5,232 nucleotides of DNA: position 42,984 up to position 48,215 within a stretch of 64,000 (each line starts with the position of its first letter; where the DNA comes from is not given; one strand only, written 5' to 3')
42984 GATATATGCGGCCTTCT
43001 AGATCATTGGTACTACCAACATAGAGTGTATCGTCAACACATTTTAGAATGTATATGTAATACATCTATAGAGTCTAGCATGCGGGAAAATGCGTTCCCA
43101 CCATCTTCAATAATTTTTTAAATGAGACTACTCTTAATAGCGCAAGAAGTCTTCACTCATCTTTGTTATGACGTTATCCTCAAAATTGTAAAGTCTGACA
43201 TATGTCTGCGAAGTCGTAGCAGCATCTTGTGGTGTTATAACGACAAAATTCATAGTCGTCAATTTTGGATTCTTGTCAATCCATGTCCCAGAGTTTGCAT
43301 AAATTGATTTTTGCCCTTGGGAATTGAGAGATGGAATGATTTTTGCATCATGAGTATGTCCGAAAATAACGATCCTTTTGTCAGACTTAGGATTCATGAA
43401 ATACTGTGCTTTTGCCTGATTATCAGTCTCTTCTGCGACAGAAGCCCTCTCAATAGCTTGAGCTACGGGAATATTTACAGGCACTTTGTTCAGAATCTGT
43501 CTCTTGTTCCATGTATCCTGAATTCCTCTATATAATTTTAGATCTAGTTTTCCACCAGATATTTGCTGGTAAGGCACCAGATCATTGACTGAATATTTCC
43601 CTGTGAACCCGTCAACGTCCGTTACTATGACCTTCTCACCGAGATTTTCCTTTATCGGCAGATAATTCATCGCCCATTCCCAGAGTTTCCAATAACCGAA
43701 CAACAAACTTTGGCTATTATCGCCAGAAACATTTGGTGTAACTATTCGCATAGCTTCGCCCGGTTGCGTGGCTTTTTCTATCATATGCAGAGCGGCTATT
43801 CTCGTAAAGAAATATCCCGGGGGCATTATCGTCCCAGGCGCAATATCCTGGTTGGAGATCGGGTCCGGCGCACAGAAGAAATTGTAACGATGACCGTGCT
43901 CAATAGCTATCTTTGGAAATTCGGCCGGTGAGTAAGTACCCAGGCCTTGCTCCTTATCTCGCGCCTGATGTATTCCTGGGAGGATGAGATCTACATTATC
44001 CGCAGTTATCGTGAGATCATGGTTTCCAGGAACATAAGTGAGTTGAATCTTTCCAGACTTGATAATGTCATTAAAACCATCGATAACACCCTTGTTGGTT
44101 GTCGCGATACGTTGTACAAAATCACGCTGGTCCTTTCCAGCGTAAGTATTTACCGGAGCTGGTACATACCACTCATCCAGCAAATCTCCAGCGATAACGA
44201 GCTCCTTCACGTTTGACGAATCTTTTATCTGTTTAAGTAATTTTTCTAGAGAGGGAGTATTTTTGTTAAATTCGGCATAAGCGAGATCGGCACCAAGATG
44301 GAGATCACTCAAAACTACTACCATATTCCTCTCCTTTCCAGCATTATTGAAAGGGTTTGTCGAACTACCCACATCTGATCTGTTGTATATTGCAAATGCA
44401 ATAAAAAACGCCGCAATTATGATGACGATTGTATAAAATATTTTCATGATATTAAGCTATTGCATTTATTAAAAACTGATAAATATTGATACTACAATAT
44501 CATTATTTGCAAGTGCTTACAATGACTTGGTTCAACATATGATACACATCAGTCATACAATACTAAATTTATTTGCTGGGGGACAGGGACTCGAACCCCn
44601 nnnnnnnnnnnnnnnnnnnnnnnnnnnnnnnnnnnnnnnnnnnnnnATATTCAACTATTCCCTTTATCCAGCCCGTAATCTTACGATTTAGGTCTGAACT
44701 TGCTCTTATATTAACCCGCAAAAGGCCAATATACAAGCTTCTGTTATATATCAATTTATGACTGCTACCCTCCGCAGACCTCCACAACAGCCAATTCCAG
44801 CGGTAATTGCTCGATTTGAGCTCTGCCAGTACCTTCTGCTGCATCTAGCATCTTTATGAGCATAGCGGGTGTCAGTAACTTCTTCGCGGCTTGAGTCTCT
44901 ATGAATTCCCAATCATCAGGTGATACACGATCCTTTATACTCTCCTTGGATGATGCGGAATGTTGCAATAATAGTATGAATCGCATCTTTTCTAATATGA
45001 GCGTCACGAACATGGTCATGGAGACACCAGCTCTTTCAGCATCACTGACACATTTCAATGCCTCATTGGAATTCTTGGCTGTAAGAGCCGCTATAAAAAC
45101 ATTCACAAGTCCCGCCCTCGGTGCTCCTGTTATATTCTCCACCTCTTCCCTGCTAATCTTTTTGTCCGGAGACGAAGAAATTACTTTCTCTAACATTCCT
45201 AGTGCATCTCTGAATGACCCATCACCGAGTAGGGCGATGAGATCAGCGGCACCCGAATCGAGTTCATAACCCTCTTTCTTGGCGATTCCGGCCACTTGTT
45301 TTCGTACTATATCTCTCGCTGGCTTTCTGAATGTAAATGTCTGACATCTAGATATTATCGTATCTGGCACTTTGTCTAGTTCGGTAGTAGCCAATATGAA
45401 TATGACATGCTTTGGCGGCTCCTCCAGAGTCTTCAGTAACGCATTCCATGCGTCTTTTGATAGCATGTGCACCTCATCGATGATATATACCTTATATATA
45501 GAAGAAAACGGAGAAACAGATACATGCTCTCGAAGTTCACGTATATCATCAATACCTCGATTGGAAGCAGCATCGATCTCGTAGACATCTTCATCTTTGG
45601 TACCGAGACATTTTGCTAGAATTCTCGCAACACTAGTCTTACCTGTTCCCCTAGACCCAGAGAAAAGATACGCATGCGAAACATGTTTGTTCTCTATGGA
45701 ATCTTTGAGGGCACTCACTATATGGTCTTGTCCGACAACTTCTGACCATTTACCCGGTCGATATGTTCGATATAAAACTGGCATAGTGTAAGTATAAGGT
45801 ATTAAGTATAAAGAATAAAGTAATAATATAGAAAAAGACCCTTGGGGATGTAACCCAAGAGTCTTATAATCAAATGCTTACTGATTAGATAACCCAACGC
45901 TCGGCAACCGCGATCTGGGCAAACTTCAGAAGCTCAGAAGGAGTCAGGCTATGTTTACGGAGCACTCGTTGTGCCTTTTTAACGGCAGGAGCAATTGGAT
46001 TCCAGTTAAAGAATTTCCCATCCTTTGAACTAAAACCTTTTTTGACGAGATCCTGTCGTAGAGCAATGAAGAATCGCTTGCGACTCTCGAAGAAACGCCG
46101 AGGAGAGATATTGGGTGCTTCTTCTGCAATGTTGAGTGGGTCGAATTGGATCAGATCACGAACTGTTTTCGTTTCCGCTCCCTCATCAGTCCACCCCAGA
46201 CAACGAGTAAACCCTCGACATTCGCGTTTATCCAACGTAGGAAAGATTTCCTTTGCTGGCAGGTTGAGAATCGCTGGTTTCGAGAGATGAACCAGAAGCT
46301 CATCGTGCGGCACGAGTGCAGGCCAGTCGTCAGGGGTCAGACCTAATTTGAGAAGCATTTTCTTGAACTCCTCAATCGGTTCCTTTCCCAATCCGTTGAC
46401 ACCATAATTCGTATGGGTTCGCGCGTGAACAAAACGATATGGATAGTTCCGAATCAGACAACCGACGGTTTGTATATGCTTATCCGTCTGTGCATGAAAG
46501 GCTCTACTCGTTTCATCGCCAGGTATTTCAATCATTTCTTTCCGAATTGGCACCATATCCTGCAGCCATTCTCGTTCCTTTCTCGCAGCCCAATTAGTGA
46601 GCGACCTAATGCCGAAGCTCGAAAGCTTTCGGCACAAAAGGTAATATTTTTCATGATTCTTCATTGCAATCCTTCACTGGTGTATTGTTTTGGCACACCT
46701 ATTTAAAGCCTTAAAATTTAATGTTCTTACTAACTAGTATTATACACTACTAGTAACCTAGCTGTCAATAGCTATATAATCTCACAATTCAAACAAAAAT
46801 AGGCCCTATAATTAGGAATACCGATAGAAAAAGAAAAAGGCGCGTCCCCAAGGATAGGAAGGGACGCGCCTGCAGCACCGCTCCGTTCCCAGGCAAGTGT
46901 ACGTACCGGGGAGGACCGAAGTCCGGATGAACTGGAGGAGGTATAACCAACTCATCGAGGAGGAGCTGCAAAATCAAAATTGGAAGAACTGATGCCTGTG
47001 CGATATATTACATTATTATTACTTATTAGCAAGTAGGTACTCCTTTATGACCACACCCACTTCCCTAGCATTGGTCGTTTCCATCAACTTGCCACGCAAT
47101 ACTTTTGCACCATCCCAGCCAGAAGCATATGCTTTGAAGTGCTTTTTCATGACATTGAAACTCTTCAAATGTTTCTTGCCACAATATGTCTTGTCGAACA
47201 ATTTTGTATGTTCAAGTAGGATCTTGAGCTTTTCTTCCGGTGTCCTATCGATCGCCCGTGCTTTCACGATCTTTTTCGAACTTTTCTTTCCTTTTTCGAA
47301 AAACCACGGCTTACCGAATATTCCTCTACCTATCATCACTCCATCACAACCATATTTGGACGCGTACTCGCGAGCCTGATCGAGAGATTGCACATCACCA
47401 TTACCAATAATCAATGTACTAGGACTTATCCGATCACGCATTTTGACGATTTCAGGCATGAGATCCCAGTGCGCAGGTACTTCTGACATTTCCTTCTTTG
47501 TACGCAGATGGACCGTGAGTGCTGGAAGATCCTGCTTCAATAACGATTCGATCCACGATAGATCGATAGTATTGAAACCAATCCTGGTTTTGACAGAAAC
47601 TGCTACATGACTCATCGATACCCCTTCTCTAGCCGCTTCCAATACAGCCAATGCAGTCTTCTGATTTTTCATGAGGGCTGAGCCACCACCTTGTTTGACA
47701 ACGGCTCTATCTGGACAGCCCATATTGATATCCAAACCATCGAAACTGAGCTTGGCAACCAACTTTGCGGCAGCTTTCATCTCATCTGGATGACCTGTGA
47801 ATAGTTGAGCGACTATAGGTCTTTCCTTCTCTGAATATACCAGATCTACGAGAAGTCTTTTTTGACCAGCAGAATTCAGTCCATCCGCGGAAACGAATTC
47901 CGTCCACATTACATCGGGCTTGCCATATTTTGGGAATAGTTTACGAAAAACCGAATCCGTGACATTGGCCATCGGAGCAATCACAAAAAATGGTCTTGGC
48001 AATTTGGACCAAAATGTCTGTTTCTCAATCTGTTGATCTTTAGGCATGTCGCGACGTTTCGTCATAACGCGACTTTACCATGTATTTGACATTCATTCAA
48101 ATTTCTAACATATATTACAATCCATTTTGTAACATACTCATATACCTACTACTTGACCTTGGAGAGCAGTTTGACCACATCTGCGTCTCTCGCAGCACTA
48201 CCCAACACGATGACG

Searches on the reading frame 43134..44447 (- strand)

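Call 59: search_protein_families(library=pfam, proteins=[window:43134-44447:-], max_evalue=0.00001)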
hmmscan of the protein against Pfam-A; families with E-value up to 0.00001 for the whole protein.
window:43134-44447:- (437 aa): 2 families
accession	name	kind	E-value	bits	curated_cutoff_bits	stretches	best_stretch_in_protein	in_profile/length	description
PF00149.33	Metallophos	-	1.1e-09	39.4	21.5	1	43-149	3-72/191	Calcineurin-like phosphoesterase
PF12850.12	Metallophos_2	-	1.9e-06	28.4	27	0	343-397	94-143/154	Calcineurin-like phosphoesterase superfamily domain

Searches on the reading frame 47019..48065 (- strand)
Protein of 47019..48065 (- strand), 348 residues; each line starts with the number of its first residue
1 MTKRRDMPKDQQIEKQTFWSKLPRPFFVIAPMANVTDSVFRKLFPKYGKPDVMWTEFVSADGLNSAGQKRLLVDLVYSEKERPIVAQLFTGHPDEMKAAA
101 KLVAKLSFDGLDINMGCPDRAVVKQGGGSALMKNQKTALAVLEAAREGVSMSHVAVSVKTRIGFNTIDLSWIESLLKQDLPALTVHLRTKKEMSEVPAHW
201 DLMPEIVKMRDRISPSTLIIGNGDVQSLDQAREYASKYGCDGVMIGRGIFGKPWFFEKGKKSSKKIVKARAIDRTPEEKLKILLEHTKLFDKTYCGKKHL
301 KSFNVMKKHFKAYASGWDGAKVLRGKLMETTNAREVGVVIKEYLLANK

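Call 59: search_protein_families(library=pfam, proteins=[window:47019-48065:-], max_evalue=0.00001)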
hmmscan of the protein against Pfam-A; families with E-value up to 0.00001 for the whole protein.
window:47019-48065:- (348 aa): 1 family
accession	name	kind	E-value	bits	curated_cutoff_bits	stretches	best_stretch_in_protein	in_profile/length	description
PF01207.24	Dus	-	5.3e-58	197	20.4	1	29-336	2-298/311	Dihydrouridine synthase (Dus)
